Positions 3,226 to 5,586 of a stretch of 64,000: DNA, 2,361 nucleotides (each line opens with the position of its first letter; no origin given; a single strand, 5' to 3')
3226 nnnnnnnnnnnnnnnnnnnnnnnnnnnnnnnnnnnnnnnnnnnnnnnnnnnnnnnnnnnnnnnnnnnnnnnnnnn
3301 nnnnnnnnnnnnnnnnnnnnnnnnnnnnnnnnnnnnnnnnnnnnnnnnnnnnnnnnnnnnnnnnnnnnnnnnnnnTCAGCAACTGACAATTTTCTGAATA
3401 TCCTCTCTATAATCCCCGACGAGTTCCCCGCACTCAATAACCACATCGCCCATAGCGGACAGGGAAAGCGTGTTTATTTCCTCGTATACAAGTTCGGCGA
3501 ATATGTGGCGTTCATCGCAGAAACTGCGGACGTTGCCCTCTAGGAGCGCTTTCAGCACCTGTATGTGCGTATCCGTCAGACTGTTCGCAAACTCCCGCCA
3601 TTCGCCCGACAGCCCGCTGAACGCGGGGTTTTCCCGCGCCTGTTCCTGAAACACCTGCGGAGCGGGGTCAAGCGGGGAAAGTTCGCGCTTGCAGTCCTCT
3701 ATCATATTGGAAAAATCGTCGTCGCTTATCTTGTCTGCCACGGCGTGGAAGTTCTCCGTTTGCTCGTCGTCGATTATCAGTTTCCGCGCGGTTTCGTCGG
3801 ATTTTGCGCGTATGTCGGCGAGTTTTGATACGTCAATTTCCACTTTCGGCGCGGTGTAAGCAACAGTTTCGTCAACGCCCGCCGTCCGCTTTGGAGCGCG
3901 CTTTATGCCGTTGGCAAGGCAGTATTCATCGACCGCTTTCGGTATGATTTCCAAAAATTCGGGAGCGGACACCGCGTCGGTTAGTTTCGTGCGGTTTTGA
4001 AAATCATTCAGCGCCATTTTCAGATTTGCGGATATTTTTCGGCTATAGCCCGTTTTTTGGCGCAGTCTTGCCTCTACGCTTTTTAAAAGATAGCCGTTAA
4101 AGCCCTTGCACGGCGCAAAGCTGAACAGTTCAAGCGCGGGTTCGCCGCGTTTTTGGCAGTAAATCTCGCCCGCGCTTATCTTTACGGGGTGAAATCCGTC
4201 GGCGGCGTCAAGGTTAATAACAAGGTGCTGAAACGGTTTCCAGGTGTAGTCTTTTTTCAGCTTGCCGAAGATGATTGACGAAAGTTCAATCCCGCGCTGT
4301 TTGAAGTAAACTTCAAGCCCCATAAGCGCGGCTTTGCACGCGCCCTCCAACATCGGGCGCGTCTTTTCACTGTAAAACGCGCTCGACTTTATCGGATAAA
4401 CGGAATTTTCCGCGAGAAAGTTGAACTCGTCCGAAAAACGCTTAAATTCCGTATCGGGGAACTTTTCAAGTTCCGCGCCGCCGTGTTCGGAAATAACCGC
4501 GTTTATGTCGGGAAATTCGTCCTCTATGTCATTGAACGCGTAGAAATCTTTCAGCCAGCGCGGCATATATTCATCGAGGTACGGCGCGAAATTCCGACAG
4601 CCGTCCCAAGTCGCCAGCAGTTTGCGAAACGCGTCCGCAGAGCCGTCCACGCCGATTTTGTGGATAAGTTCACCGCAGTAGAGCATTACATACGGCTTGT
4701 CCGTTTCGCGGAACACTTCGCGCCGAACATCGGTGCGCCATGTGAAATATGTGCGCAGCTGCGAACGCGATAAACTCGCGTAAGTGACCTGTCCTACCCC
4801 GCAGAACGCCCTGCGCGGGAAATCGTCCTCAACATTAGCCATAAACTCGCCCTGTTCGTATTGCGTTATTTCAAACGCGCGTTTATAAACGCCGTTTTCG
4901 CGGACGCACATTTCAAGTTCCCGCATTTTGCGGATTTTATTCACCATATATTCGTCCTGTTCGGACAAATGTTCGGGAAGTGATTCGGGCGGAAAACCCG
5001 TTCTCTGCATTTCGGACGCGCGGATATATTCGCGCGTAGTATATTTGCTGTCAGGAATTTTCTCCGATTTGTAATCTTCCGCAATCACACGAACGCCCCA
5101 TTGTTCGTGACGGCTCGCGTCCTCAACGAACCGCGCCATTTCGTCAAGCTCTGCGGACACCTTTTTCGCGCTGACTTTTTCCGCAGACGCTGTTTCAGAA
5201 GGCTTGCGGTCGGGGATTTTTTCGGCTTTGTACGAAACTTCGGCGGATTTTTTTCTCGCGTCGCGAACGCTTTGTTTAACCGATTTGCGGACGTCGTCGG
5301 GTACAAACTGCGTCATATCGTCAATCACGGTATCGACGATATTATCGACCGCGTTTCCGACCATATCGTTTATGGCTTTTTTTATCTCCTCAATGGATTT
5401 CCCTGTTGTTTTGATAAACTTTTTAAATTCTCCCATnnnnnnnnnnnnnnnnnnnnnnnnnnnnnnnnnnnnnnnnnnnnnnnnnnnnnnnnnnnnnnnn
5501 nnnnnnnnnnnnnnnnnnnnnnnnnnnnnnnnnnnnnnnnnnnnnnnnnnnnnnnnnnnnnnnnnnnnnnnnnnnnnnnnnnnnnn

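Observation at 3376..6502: Candidate two-gene abortive-infection module: HEPN Abi_2 protein plus a 686 aa uncharacterised partner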

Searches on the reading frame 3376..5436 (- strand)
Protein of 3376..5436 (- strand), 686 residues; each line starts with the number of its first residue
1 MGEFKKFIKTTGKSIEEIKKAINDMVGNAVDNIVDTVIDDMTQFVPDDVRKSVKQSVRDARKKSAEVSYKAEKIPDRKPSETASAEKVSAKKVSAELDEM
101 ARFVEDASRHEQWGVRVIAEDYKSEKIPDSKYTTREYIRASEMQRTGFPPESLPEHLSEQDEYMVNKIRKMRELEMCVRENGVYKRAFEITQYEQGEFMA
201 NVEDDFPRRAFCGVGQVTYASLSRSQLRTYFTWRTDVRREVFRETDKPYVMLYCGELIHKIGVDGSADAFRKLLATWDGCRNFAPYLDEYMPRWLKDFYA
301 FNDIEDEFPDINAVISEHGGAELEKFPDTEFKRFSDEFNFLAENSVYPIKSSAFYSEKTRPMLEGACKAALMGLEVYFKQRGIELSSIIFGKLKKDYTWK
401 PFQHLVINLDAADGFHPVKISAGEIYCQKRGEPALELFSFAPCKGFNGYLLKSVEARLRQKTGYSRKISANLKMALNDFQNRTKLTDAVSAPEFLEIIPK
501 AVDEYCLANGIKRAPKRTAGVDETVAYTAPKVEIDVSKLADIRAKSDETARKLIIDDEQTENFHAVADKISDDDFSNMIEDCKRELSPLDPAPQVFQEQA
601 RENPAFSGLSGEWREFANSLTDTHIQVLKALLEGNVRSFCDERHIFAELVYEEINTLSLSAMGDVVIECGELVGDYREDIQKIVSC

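Call 3: search_protein_families(library=pfam, proteins=[window:3376-5436:-], max_evalue=0.1)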
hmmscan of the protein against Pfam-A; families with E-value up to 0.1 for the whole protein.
window:3376-5436:- (686 aa): 4 families
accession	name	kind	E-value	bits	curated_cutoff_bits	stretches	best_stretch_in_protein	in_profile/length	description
PF13208.11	TerB_N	-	8.7e-20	71.8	25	1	217-350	57-182/207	TerB N-terminal domain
PF15615.11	TerB_C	-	1.1e-09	39.1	26.3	1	526-671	11-135/148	TerB-C domain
PF25025.1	EF-Ts_N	-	0.017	15.5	33.2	0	452-482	14-42/60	Elongation factor Ts, mitochondrial, N-terminal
PF10163.14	EnY2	-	0.018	15.8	27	0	18-59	38-81/83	Transcription factor e(y)2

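Call 4: search_protein_families(library=padloc, proteins=[window:3376-5436:-], max_evalue=0.1)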
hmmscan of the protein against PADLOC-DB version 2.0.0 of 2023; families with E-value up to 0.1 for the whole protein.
window:3376-5436:- (686 aa): 2 families
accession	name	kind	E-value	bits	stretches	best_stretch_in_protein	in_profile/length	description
PDLC03958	SngA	-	7.2e-53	179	1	102-683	32-526/528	-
PDLC04044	PD-T4-6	-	0.015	12.5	1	24-108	253-338/372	-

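Call 5: search_protein_families(library=ncbifam, proteins=[window:3376-5436:-], max_evalue=0.1)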
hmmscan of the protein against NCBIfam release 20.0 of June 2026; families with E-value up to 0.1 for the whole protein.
window:3376-5436:- (686 aa): 0 families

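Call 10: find_homologous_proteins(query=window:3376-5436:-, max_evalue=0.00001)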
Query window:3376-5436:- (686 aa): 312 proteins with E <= 0.00001 among 8000 candidates; the best 120 are listed.
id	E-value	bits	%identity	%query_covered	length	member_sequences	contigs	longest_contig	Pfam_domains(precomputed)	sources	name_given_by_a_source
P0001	0.0e+0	1519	97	100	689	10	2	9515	PF13208.12,PF15615.12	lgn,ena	-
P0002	3.3e-240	817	55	100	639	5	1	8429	PF13208.12,PF15615.12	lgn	-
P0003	3.5e-239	814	55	100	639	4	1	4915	PF13208.12,PF15615.12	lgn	-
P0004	7.8e-239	813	55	100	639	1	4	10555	PF13208.12,PF15615.12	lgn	-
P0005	2.3e-228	778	54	100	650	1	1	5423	PF13208.12,PF15615.12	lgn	-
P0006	1.7e-227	775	53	100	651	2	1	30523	PF13208.12,PF15615.12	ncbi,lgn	-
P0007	6.2e-226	770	53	100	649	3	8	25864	PF13208.12,PF15615.12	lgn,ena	-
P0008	7.3e-225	767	53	100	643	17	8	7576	PF13208.12,PF15615.12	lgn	-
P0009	1.1e-224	766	53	100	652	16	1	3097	PF13208.12,PF15615.12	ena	-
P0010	2.8e-224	765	54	100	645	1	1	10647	PF13208.12,PF15615.12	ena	-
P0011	2.9e-224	765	54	100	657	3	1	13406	PF13208.12,PF15615.12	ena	-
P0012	5.4e-224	764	53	100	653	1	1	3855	PF13208.12,PF15615.12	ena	-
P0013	5.9e-224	764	52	100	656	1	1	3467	PF13208.12,PF15615.12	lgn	-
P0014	9.0e-224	763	54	100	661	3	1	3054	PF13208.12,PF15615.12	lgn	-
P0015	1.2e-223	763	52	100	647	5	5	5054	PF13208.12,PF15615.12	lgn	-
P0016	1.6e-223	762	52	100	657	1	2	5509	PF13208.12,PF15615.12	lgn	-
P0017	6.8e-223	760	52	100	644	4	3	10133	PF13208.12,PF15615.12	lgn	-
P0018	5.8e-222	757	54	100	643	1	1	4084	PF13208.12,PF15615.12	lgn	-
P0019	7.7e-222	757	53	100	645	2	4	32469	PF13208.12,PF15615.12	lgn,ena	-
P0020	5.2e-221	754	53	100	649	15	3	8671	PF13208.12,PF15615.12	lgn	-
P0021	1.6e-220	752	51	100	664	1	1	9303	PF13208.12,PF15615.12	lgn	-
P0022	2.5e-220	752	53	100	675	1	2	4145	PF13208.12,PF15615.12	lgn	-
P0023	3.5e-220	751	54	100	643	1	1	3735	PF13208.12,PF15615.12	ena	-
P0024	8.8e-220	750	53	100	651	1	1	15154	PF13208.12,PF15615.12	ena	-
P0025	1.3e-219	749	53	100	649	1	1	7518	PF13208.12,PF15615.12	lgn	-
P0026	2.6e-219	748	53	100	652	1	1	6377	PF13208.12,PF15615.12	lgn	-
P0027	1.3e-218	746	51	100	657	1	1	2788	PF13208.12,PF15615.12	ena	-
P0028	5.8e-218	744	52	100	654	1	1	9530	PF13208.12,PF15615.12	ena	-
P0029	8.9e-218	743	53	100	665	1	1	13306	PF13208.12,PF15615.12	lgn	-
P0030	2.0e-217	742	52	100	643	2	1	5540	PF13208.12,PF15615.12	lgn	-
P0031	8.8e-217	740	52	100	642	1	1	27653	PF13208.12,PF15615.12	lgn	-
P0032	8.1e-216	737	53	100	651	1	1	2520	PF13208.12,PF15615.12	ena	-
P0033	1.1e-214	733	51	100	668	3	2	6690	PF13208.12,PF15615.12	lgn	-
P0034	1.2e-214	733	52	100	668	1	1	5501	PF13208.12,PF15615.12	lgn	-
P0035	9.7e-214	730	52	100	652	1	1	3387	PF13208.12,PF15615.12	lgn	-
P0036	4.3e-213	728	51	100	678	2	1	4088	PF13208.12,PF15615.12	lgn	-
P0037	1.2e-211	723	51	100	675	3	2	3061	PF13208.12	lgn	-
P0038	1.2e-210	720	52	100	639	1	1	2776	PF13208.12,PF15615.12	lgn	-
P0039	1.1e-209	717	51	100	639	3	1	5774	PF13208.12,PF15615.12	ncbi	-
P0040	2.4e-209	715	51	100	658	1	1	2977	PF13208.12,PF15615.12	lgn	-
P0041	2.9e-209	715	51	100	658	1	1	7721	PF13208.12,PF15615.12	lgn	-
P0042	4.4e-208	711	51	100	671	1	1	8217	PF13208.12,PF15615.12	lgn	-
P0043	6.6e-208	711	51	100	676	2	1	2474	PF13208.12,PF15615.12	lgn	-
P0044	2.8e-205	702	50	100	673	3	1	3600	PF13208.12,PF15615.12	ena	-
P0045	2.9e-205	702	50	100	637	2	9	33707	PF13208.12,PF15615.12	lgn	-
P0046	2.0e-203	696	48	100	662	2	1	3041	PF13208.12,PF15615.12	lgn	-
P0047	1.6e-202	693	51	100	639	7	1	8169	PF13208.12,PF15615.12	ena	-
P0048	9.9e-198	677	50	96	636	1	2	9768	PF13208.12,PF15615.12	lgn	-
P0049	2.3e-195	669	50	97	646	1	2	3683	PF13208.12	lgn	-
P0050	1.1e-194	667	49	96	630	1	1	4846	PF13208.12,PF15615.12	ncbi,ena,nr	ncbi:MAG: TerB N-terminal domain-containing protein [Oscillospiraceae bacterium]|nr:TerB N-terminal 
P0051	1.1e-194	667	48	100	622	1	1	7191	PF13208.12,PF15615.12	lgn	-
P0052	8.5e-192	657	49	97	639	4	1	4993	PF13208.12,PF15615.12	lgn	-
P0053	2.1e-190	653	48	100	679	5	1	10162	PF13208.12,PF15615.12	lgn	-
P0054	1.1e-184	634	52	82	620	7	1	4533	PF13208.12,PF15615.12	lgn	-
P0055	2.0e-181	623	46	99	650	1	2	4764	PF13208.12,PF15615.12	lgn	-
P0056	3.6e-181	622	45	99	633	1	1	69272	PF13208.12,PF15615.12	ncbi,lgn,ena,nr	ncbi:MAG: hypothetical protein HDT43_07645 [Ruminococcaceae bacterium]|nr:hypothetical protein [Osci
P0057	9.9e-181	621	45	99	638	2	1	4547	PF13208.12,PF15615.12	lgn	-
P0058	5.3e-180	618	45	99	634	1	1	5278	PF13208.12,PF15615.12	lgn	-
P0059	1.6e-179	617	44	99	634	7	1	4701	PF13208.12,PF15615.12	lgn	-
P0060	1.0e-177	611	45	99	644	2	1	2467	PF13208.12,PF15615.12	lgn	-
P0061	1.1e-177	611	45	99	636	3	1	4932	PF13208.12,PF15615.12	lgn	-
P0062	2.2e-177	610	44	99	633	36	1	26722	PF13208.12,PF15615.12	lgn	-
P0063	9.0e-177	608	45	99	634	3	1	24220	PF13208.12,PF15615.12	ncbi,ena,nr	ncbi:MAG: hypothetical protein HDR72_02430 [Ruminococcaceae bacterium]|nr:hypothetical protein [Osci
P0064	2.9e-176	606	46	99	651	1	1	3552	PF13208.12,PF15615.12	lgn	-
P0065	1.3e-175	604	45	99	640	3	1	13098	PF13208.12,PF15615.12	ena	-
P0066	1.2e-174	601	57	71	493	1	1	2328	PF13208.12,PF15615.12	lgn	-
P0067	4.0e-173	596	43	99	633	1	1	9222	PF13208.12,PF15615.12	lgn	-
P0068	6.3e-173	595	45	99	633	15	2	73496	PF13208.12,PF15615.12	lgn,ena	-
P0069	1.6e-172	594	44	99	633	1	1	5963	PF13208.12,PF15615.12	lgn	-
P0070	3.3e-172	593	44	100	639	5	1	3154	PF13208.12,PF15615.12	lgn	-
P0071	6.8e-172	592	45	100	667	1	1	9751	PF13208.12,PF15615.12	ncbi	-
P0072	1.7e-170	587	43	100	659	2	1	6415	PF13208.12,PF15615.12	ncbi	-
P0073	2.9e-170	586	42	100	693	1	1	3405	PF13208.12,PF15615.12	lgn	-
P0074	3.1e-170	586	44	100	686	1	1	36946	PF13208.12,PF15615.12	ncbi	-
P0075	5.4e-170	585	42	100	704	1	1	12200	PF13208.12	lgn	-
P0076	9.4e-170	585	42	100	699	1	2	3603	PF13208.12,PF15615.12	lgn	-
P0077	1.1e-169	584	44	100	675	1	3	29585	PF13208.12,PF15615.12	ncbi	-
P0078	1.6e-168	581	44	100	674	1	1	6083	PF13208.12,PF15615.12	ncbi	-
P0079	2.0e-168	580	43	100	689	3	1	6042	PF13208.12,PF15615.12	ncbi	-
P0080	2.6e-168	580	47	88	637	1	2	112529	PF13208.12,PF15615.12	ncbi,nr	ncbi:MAG: TerB N-terminal domain-containing protein [Lachnospiraceae bacterium]|nr:TerB N-terminal d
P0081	3.7e-168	579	45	99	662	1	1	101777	PF13208.12,PF15615.12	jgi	-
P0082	5.0e-168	579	43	100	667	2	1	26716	PF13208.12,PF15615.12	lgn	-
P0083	6.0e-168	579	42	100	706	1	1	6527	PF13208.12,PF15615.12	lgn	-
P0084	9.7e-168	578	42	100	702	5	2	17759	PF13208.12,PF15615.12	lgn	-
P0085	2.8e-166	573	44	100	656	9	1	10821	PF13208.12,PF15615.12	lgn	-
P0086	2.9e-166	573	42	100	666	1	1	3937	PF13208.12,PF15615.12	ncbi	-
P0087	2.2e-164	567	42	99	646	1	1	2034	PF13208.12,PF15615.12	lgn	-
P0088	2.3e-164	567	42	100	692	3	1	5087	PF13208.12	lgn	-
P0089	6.0e-164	565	43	100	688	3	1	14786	PF13208.12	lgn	-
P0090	6.6e-164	565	43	99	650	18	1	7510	PF13208.12,PF15615.12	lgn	-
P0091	1.9e-163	564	43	100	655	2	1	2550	PF13208.12,PF15615.12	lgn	-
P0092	1.1e-162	561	42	100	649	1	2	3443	PF13208.12,PF15615.12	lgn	-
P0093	4.9e-162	559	42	100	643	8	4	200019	PF13208.12,PF15615.12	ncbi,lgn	-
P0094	9.5e-162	558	42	100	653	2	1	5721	PF13208.12,PF15615.12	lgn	-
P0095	7.9e-160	552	43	99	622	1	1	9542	PF13208.12,PF15615.12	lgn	-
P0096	3.1e-159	550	41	100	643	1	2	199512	PF13208.12,PF15615.12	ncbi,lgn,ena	-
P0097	7.8e-159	549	42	100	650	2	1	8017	PF13208.12,PF15615.12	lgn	-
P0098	8.1e-159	549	42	100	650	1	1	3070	PF13208.12,PF15615.12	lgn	-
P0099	1.4e-157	544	41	99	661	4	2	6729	PF13208.12,PF15615.12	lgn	-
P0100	3.1e-157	543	42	99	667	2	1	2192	PF13208.12,PF15615.12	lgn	-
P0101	1.7e-156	541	40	100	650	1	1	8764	PF13208.12,PF15615.12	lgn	-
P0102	1.9e-156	541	40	100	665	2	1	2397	PF13208.12,PF15615.12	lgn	-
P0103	6.1e-156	539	42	99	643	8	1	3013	PF13208.12,PF15615.12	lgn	-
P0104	4.0e-155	536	42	99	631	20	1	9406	PF13208.12,PF15615.12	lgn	-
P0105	1.2e-154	535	41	100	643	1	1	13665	PF13208.12,PF15615.12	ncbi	-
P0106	2.6e-154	534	42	99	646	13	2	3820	PF13208.12,PF15615.12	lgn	-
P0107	3.8e-153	530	42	99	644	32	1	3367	PF13208.12,PF15615.12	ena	-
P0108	5.6e-153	529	40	99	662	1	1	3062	PF13208.12,PF15615.12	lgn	-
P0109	7.6e-153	529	42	99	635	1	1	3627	PF13208.12,PF15615.12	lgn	-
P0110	3.0e-152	527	41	99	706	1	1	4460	PF13208.12,PF15615.12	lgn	-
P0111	3.7e-152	526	40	99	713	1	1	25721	PF13208.12,PF15615.12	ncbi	-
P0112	4.4e-152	526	42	99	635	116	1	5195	PF13208.12,PF15615.12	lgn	-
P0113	5.8e-152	526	42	100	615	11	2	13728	PF13208.12,PF15615.12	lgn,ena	-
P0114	9.2e-152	525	41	100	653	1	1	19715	PF13208.12,PF15615.12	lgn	-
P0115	2.1e-151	524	40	96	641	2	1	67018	PF13208.12,PF15615.12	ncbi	-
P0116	2.9e-151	524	41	100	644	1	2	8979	PF13208.12,PF15615.12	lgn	-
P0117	4.8e-151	523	41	99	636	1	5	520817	PF13208.12,PF15615.12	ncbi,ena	-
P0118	7.8e-151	522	41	98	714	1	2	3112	PF13208.12,PF15615.12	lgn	-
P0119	1.8e-150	521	40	99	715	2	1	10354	PF13208.12,PF15615.12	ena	-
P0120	3.1e-150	520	41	99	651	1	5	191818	PF13208.12,PF15615.12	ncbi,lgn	-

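Call 12: find_encoding_contigs(protein=P0001, flank=8000, max_places=3)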
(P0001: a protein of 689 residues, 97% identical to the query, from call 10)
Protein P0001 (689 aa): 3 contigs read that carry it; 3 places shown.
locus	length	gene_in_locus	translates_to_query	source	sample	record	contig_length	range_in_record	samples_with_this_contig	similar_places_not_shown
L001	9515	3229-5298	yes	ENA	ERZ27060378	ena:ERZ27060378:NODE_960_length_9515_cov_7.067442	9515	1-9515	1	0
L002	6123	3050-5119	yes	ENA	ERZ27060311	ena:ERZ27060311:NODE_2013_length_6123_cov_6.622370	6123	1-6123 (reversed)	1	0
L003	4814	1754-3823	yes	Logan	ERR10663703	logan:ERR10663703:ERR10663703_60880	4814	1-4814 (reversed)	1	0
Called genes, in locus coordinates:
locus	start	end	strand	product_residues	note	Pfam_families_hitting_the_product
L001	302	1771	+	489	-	PF01594:AI-2E_transport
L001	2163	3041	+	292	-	PF07751:Abi_2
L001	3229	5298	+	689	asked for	PF13208:TerB_N, PF15615:TerB_C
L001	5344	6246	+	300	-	PF00294:PfkB, PF08543:Phos_pyr_kin (weak)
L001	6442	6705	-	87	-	PF15738:YafQ_toxin (weak)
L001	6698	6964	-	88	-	PF04014:MazE_antitoxin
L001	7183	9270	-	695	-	PF03415:Peptidase_C11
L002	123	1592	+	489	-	PF01594:AI-2E_transport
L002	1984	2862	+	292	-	PF07751:Abi_2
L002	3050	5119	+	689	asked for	PF13208:TerB_N, PF15615:TerB_C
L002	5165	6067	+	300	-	PF00294:PfkB, PF08543:Phos_pyr_kin (weak)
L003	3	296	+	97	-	?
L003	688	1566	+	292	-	PF07751:Abi_2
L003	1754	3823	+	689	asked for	PF13208:TerB_N, PF15615:TerB_C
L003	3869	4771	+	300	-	PF00294:PfkB, PF08543:Phos_pyr_kin (weak)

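Call 13: find_encoding_contigs(protein=P0006, flank=8000, max_places=2)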
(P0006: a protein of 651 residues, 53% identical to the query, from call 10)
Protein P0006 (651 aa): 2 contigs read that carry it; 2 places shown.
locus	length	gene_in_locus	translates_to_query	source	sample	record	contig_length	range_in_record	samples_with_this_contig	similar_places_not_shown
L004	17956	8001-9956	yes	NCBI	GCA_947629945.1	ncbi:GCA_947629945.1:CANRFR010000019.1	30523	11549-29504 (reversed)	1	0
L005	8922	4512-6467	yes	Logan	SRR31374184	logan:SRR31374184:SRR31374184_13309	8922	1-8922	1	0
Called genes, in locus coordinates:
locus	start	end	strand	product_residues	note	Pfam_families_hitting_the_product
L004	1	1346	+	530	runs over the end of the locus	PF00239:Resolvase, PF07508:Recombinase, PF13408:Zn_ribbon_recom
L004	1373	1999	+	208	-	PF00239:Resolvase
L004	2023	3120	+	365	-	PF13808:DDE_Tnp_1_assoc, PF01609:DDE_Tnp_1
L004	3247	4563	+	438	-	PF00009:GTP_EFTU, PF01926:MMR_HSR1, PF02421:FeoB_N, PF04548:AIG1 (weak), PF00009:GTP_EFTU, PF01926:MMR_HSR1, PF02421:FeoB_N, PF14714:KH_dom-like, +6 more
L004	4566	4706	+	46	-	-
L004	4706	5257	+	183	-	-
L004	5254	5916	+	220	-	PF02660:G3P_acyltransf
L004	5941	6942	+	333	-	PF01210:NAD_Gly3P_dh_N, PF07479:NAD_Gly3P_dh_C, PF20618:GPD_NAD_C_bact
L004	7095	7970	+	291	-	PF07751:Abi_2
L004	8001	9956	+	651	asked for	PF13208:TerB_N, PF15615:TerB_C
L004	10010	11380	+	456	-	PF03023:MurJ (weak), PF01554:MatE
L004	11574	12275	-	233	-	PF04542:Sigma70_r2, PF04545:Sigma70_r4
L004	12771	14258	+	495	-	PF00817:IMS, PF11799:IMS_C (faint)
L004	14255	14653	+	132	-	-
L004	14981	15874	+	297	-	PF11155:DUF2935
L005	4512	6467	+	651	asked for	PF13208:TerB_N, PF15615:TerB_C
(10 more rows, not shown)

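Call 14: find_encoding_contigs(protein=P0056, flank=8000, max_places=2)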
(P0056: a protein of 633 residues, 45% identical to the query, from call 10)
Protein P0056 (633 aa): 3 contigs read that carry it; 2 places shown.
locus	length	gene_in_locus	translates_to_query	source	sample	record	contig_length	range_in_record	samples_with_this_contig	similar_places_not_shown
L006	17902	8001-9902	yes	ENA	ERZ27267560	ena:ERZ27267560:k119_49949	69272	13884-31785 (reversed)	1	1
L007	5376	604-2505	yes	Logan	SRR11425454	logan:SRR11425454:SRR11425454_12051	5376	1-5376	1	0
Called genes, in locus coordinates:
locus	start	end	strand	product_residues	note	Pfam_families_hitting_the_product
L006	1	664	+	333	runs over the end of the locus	PF04015:DUF362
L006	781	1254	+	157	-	PF04542:Sigma70_r2, PF08281:Sigma70_r4_2, PF04545:Sigma70_r4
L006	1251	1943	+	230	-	PF13490:zf-HC2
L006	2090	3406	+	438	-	PF00005:ABC_tran (faint), PF00009:GTP_EFTU, PF01926:MMR_HSR1, PF02421:FeoB_N, PF00009:GTP_EFTU, PF01926:MMR_HSR1, PF02421:FeoB_N, PF14714:KH_dom-like, +5 more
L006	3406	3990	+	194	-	-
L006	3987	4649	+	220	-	PF02660:G3P_acyltransf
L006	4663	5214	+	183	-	PF00583:Acetyltransf_1 (weak), PF13527:Acetyltransf_9, PF13508:Acetyltransf_7 (weak)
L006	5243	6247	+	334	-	PF01210:NAD_Gly3P_dh_N, PF07479:NAD_Gly3P_dh_C, PF20618:GPD_NAD_C_bact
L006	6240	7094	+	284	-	PF04439:Adenyl_transf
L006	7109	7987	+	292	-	PF07751:Abi_2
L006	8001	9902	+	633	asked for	PF13208:TerB_N, PF15615:TerB_C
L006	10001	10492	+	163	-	PF04542:Sigma70_r2, PF08281:Sigma70_r4_2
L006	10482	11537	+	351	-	PF13490:zf-HC2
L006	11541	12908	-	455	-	PF01554:MatE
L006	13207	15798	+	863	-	PF00563:EAL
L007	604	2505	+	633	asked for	PF13208:TerB_N, PF15615:TerB_C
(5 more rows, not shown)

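Call 15: find_encoding_contigs(protein=P0080, flank=8000, max_places=2)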
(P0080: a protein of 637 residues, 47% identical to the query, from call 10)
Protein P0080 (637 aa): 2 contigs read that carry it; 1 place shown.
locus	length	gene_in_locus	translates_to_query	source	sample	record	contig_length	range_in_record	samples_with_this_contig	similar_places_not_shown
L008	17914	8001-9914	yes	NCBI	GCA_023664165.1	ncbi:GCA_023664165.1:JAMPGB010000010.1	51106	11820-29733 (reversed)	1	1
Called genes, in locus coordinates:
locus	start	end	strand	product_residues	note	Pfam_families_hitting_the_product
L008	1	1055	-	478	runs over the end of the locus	PF12698:ABC2_membrane_3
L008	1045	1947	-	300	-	PF00005:ABC_tran, PF13304:AAA_21, PF13732:DrrA1-3_C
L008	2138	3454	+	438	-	PF00005:ABC_tran (faint), PF00009:GTP_EFTU (weak), PF01926:MMR_HSR1, PF02421:FeoB_N, PF00009:GTP_EFTU, PF01926:MMR_HSR1, PF02421:FeoB_N, PF14714:KH_dom-like, +6 more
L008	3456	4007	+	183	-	-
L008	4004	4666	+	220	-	PF02660:G3P_acyltransf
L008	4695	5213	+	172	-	PF14512:TM1586_NiRdase (faint), PF00881:Nitroreductase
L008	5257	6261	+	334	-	PF01210:NAD_Gly3P_dh_N, PF07479:NAD_Gly3P_dh_C, PF20618:GPD_NAD_C_bact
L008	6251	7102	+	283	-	PF04439:Adenyl_transf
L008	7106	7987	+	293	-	PF07751:Abi_2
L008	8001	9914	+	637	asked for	PF13208:TerB_N, PF15615:TerB_C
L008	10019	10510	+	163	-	PF04542:Sigma70_r2, PF08281:Sigma70_r4_2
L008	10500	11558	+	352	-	PF13490:zf-HC2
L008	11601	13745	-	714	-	PF13089:PP_kinase_N, PF02503:PP_kinase, PF17941:PP_kinase_C_1, PF13091:PLDc_2 (weak), PF13090:PP_kinase_C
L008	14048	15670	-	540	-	PF06418:CTP_synth_N, PF00117:GATase, PF07722:Peptidase_C26 (weak)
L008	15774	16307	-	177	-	-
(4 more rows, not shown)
